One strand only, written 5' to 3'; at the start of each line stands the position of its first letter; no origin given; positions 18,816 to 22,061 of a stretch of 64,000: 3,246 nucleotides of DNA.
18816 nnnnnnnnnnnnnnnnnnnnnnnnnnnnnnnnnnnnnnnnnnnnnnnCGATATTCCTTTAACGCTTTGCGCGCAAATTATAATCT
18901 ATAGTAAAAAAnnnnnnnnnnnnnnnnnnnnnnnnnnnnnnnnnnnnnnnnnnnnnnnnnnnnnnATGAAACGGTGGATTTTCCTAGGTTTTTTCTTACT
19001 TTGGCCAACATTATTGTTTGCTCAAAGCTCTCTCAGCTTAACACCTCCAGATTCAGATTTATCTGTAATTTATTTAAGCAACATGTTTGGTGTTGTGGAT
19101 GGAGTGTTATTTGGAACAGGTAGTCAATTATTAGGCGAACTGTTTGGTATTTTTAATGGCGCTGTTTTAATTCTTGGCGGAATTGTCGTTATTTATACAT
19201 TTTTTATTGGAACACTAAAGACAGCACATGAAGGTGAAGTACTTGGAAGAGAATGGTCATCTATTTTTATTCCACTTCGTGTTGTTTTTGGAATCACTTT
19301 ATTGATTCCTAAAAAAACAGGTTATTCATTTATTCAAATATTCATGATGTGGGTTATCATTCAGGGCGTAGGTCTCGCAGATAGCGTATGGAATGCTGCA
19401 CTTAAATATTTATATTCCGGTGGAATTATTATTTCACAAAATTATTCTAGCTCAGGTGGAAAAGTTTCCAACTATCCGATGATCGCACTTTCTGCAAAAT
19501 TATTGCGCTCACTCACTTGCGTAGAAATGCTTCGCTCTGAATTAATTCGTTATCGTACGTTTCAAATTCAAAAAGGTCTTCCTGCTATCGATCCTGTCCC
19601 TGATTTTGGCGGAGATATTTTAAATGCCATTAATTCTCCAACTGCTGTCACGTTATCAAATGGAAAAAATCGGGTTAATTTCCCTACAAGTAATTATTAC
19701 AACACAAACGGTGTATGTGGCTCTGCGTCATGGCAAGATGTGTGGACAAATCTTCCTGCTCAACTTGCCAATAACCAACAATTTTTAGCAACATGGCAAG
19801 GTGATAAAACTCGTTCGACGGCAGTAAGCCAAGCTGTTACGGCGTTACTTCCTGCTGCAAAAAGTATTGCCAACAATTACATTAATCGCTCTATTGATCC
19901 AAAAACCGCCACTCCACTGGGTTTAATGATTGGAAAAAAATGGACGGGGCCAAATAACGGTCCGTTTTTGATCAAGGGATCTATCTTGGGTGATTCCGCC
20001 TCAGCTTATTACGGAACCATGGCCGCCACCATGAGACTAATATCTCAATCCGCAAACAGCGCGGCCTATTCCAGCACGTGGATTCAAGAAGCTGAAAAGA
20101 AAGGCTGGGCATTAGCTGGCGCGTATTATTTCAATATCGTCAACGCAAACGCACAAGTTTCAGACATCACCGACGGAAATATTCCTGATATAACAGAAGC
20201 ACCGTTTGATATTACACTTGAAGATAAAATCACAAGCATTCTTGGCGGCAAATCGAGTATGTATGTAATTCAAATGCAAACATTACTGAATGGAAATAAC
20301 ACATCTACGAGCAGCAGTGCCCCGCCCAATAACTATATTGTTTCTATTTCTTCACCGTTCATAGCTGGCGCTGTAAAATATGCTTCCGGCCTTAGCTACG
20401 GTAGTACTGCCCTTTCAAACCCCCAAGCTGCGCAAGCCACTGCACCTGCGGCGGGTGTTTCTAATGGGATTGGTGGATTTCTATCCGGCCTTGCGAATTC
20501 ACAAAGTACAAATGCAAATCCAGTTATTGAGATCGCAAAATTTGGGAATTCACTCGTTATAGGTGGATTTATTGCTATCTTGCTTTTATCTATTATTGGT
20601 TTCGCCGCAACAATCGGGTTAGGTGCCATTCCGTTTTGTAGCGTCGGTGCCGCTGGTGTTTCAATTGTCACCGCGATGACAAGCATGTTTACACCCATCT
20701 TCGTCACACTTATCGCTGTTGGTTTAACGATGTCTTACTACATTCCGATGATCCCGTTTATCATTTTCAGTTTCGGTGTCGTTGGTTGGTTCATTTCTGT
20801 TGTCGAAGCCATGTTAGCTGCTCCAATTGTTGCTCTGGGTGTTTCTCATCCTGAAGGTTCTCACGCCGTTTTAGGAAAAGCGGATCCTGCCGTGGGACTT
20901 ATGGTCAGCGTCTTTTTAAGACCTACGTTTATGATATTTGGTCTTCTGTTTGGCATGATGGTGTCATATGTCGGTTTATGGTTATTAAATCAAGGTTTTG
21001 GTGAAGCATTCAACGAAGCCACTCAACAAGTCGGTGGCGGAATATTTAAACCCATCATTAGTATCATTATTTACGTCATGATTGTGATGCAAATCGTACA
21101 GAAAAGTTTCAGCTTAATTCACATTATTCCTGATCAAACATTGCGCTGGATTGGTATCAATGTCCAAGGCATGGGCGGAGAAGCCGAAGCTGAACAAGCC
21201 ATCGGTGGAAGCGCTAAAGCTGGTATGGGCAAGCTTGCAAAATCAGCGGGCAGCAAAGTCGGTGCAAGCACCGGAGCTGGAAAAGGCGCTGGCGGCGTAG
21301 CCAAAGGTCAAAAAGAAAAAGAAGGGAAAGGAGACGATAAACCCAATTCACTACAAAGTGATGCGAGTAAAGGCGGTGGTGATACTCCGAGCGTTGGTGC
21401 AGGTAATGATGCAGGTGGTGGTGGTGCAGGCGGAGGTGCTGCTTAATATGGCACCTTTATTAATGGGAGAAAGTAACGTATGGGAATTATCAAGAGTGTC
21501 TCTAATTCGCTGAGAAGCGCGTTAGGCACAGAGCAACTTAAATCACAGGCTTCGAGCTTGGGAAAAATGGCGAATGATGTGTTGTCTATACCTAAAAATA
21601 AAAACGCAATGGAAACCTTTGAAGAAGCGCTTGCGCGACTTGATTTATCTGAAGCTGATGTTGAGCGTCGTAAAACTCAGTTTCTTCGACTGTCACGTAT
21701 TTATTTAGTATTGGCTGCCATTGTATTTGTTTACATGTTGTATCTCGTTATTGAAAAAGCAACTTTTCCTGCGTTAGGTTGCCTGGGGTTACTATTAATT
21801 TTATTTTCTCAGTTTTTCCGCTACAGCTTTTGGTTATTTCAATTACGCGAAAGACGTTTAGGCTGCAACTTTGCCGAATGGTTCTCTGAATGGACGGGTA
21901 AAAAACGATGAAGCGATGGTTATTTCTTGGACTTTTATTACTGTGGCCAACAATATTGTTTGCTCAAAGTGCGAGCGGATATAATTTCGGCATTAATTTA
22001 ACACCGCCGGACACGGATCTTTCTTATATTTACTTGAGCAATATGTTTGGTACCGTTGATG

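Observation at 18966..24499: Tandem DotA paralogs flanking icmV, with oppositely charged low-complexity C-terminal tails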

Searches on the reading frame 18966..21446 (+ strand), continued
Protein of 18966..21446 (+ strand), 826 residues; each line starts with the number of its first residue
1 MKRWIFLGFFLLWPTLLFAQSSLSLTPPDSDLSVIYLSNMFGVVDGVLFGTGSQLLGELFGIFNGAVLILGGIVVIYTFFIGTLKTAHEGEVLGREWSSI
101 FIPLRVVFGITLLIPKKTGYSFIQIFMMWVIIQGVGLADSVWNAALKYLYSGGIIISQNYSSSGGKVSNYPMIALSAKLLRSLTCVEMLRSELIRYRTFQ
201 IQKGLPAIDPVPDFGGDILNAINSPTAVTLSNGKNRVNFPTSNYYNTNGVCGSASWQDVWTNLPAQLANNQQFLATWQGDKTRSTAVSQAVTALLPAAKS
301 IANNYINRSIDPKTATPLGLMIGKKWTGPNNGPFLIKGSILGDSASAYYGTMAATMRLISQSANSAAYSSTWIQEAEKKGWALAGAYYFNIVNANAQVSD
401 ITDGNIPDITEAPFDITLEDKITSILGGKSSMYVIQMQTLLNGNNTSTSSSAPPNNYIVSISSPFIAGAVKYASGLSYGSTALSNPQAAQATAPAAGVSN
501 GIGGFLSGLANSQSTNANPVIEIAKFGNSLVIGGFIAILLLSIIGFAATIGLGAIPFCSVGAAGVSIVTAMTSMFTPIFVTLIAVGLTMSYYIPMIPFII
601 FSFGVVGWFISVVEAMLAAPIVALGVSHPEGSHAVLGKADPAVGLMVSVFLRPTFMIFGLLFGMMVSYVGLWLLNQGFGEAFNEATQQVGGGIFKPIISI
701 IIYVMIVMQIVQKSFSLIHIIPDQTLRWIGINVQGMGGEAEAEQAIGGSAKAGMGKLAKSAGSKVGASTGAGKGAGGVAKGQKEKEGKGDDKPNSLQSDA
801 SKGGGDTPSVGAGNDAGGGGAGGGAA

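Call 66: search_protein_families(library=ncbifam, proteins=[L079:5998-8955:+, L079:9535-12474:+, L069:4057-7203:+, L069:7825-10638:+, L039:706-3003:+, L039:3063-5423:+, L039:5965-8256:+, L017:3004-5463:+, L006:5118-7541:+, L006:8001-10763:+], max_evalue=1e-10)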
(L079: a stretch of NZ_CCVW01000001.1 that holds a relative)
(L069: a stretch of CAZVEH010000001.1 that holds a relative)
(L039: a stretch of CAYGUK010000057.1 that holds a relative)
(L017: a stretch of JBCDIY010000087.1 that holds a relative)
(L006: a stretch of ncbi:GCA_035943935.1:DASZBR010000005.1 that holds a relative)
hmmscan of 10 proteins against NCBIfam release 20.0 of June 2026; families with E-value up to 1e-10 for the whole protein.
L079:5998-8955:+ (986 aa): 2 families
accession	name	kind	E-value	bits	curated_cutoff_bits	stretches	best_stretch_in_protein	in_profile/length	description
NF033886.1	T4SS_DotA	equivalog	0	1037.4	500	1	36-919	1-790/790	type IVB secretion system protein DotA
TIGR04346.1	DotA_TraY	subfamily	1.7e-99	334.2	100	2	39-529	2-375/656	DotA/TraY family protein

L079:9535-12474:+ (980 aa): 2 families
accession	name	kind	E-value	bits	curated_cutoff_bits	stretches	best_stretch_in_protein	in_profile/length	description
NF033886.1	T4SS_DotA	equivalog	0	1054.6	500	1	35-918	2-790/790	type IVB secretion system protein DotA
TIGR04346.1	DotA_TraY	subfamily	1e-97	328.4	100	2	37-487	2-359/656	DotA/TraY family protein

L069:4057-7203:+ (1049 aa): 2 families
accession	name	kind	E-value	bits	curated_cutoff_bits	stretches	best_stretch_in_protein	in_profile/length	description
NF033886.1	T4SS_DotA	equivalog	9e-283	941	500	1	45-890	1-790/790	type IVB secretion system protein DotA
TIGR04346.1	DotA_TraY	subfamily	5.2e-96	322.7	100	2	48-645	2-507/656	DotA/TraY family protein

L069:7825-10638:+ (938 aa): 2 families
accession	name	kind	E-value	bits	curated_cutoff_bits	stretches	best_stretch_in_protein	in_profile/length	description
NF033886.1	T4SS_DotA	equivalog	1.5e-282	940.2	500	1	40-885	1-790/790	type IVB secretion system protein DotA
TIGR04346.1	DotA_TraY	subfamily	5.6e-98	329.2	100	2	43-640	2-507/656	DotA/TraY family protein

L039:706-3003:+ (766 aa): 2 families
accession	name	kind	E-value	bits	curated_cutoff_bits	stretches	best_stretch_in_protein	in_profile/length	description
NF033886.1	T4SS_DotA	equivalog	2.2e-162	542.8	500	2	452-696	544-789/790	type IVB secretion system protein DotA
TIGR04346.1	DotA_TraY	subfamily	2.8e-112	376.5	100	1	49-693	3-656/656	DotA/TraY family protein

L039:3063-5423:+ (787 aa): 2 families
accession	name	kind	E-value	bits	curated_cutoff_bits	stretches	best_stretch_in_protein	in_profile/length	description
NF033886.1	T4SS_DotA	equivalog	3.4e-143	479.3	500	2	449-693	538-788/790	type IVB secretion system protein DotA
TIGR04346.1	DotA_TraY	subfamily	8.9e-102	341.8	100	1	51-691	5-656/656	DotA/TraY family protein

L039:5965-8256:+ (764 aa): 2 families
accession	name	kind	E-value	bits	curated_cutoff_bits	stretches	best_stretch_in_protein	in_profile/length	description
NF033886.1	T4SS_DotA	equivalog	4.1e-162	541.9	500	2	458-696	550-789/790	type IVB secretion system protein DotA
TIGR04346.1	DotA_TraY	subfamily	4.6e-111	372.5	100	1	48-693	5-656/656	DotA/TraY family protein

L017:3004-5463:+ (820 aa): 2 families
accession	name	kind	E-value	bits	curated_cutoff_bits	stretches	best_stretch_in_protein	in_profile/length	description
NF033886.1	T4SS_DotA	equivalog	8.9e-176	587.1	500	1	42-748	1-788/790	type IVB secretion system protein DotA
TIGR04346.1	DotA_TraY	subfamily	3.9e-112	376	100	1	45-746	2-656/656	DotA/TraY family protein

L006:5118-7541:+ (807 aa): 2 families
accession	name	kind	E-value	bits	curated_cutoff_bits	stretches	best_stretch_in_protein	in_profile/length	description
NF033886.1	T4SS_DotA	equivalog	3.3e-163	545.5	500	1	37-749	1-788/790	type IVB secretion system protein DotA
TIGR04346.1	DotA_TraY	subfamily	1.5e-102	344.3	100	1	39-747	1-656/656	DotA/TraY family protein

L006:8001-10763:+ (920 aa): 2 families
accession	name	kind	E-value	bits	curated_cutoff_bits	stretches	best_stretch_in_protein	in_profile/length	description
NF033886.1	T4SS_DotA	equivalog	5.8e-153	511.7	500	1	40-779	1-789/790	type IVB secretion system protein DotA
TIGR04346.1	DotA_TraY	subfamily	7.5e-108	361.9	100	2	207-776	119-656/656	DotA/TraY family protein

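Call 69: predict_structure(alignment_id=A2)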
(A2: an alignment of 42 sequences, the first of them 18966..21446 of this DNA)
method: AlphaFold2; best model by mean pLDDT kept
length: 826 residues; sequences in the alignment: 42
mean_pLDDT: 72.0   pTM: 0.60
mean pLDDT of the five models: 72.0, 70.0, 67.6, 67.5, 63.7
residues with pLDDT >= 90: 100; 70-90: 413; 50-70: 196; < 50: 117
segments of 3 or more residues with pLDDT < 50: 160-168, 446-451, 477-500, 631-633, 761-826
pLDDT, mean of each block of 10 residues (from residue 1): 76 64 57 75 63 74 80 72 56 54 65 73 84 89 84 61 44 88 94 93 91 91 68 81 88 87 71 73 87 93 91 87 82 86 81 70 57 84 87 67 76 86 88 89 61 75 85 56 25 40 59 63 82 81 76 63 72 80 86 88 89 85 67 55 82 91 88 80 65 69 87 89 82 59 61 54 39 36 39 39 37 34 36
secondary structure, 60 per line:
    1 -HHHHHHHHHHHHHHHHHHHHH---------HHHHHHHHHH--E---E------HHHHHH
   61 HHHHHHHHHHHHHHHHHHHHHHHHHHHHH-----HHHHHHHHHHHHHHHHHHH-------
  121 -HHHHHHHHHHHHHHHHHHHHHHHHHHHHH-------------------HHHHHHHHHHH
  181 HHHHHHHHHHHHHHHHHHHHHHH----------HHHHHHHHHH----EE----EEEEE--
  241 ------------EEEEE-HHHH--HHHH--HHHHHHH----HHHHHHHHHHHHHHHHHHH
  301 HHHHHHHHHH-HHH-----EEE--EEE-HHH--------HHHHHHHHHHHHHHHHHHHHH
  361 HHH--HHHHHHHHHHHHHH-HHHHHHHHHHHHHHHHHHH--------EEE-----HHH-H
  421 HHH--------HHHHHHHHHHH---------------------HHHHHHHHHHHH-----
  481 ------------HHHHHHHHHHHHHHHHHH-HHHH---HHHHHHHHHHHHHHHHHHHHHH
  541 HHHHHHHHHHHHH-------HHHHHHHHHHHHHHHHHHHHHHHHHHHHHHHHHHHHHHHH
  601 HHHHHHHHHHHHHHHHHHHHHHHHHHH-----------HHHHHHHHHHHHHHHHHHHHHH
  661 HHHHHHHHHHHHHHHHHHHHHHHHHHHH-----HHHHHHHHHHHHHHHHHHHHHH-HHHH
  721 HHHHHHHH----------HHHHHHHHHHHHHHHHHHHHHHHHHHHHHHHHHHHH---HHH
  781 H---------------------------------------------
elements in order (helices of 4 or more, strands of 3 or more residues): H2-22 H32-41 H55-89 H95-113 H122-150 H170-203 H214-223 E234-238 E253-257 H259-262 H265-268 H271-277 H282-310 E320-322 E325-327 H340-363 H366-379 H381-399 E408-410 H420-423 H432-442 H464-475 H493-510 H512-515 H519-553 H561-627 H639-688 H694-715 H717-728 H739-774 H778-781

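Call 72: fold_search(model_id=the predicted structure, library=pdb)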
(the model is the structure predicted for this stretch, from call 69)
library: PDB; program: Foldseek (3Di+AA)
matches with E <= 10: 347; with E <= 0.001: 1
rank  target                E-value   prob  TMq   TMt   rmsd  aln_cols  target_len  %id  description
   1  9ngy_FP1              2.9e-24  1.00  0.36  0.35  27.3       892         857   28  In situ cryo-EM structure of protochannel (DotA-IcmX) of the Legionella Dot/Icm T4SS machine (released 2025-09-17)
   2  6gwh                  3.7e-01  0.08  0.08  0.13  28.4       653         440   11  Outward-facing conformation of a multidrug resistance MATE family transporter of the MOP superfamily. (released 2019-06-05)
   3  7o3v_G                4.9e-01  0.18  0.07  0.19  30.8       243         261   15  Stalk complex structure (TrwJ/VirB5-TrwI/VirB6) from the fully-assembled R388 type IV secretion system determined by c (released 2022-06-22)
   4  7o3v_J                5.3e-01  0.18  0.08  0.19  27.9       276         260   12  Stalk complex structure (TrwJ/VirB5-TrwI/VirB6) from the fully-assembled R388 type IV secretion system determined by c (released 2022-06-22)
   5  6d0n_A                5.3e-01  0.06  0.08  0.12  28.7       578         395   10  Crystal structure of a CLC-type fluoride/proton antiporter, V319G mutant (released 2018-07-04)
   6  8wd6_B                5.3e-01  0.04  0.06  0.08  31.4       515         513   10  Cryo-EM structure of the ABCG25 (released 2023-09-27)
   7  7uw9_c                6.0e-01  0.23  0.07  0.24  24.2       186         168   12  Citrus V-ATPase State 1, H in contact with subunit a (released 2022-07-06)
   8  4o9y_G                6.0e-01  0.06  0.08  0.03  42.5       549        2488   11  Crystal Structure of TcdA1 (released 2014-02-26)
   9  8rtd_L                6.3e-01  0.14  0.07  0.18  30.7       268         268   13  Stalk-Arches-IMC structure from the fully-assembled R388 type IV secretion system determined by cryo-EM. (released 2024-06-19)
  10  7udn_B                6.8e-01  0.20  0.09  0.20  29.6       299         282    9  Crystal structure of designed helical repeat protein RPB_PLP1_R6 in alternative conformation 2 (released 2023-03-22)
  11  6d0n_B                6.8e-01  0.05  0.07  0.12  29.8       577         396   10  Crystal structure of a CLC-type fluoride/proton antiporter, V319G mutant (released 2018-07-04)
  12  6nc9                  7.4e-01  0.07  0.08  0.13  30.4       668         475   11  Lipid II flippase MurJ, outward-facing conformation (released 2019-04-17)
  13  7cj3_B                8.0e-01  0.14  0.07  0.18  22.5       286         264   10  Crystal structure of the transmembrane domain of Salpingoeca rosetta rhodopsin phosphodiesterase (released 2020-11-25)
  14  5c5b_C                8.0e-01  0.14  0.09  0.14  32.2       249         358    9  Crystal Structure of Human APPL BAR-PH Heterodimer (released 2016-06-22)
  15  7o3v_F                8.4e-01  0.15  0.08  0.19  28.8       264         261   12  Stalk complex structure (TrwJ/VirB5-TrwI/VirB6) from the fully-assembled R388 type IV secretion system determined by c (released 2022-06-22)
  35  7o3v_H                1.8e+00  0.25  0.11  0.37  15.8       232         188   13  Stalk complex structure (TrwJ/VirB5-TrwI/VirB6) from the fully-assembled R388 type IV secretion system determined by c (released 2022-06-22)
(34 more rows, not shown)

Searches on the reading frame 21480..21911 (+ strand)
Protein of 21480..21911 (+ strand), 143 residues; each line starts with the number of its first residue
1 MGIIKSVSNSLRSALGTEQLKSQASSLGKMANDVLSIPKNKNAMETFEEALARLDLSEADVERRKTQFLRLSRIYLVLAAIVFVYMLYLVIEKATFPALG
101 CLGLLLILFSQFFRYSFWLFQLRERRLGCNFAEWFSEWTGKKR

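Call 4: search_protein_families(library=pfam, proteins=[window:21480-21911:+], max_evalue=0.01)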
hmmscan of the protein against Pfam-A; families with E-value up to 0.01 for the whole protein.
window:21480-21911:+ (143 aa): 0 families

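Call 5: search_protein_families(library=ncbifam, proteins=[window:21480-21911:+], max_evalue=0.01)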
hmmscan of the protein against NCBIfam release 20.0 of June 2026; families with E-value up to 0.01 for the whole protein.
window:21480-21911:+ (143 aa): 2 families
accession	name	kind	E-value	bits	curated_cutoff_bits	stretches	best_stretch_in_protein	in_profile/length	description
NF038219.1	IcmV_IVB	equivalog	1.3e-32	112.9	100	1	3-137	12-144/149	type IVB secretion system protein IcmV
NF033887.1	conj_TraX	equivalog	0.00041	20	100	1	28-129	33-145/163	conjugal transfer protein TraX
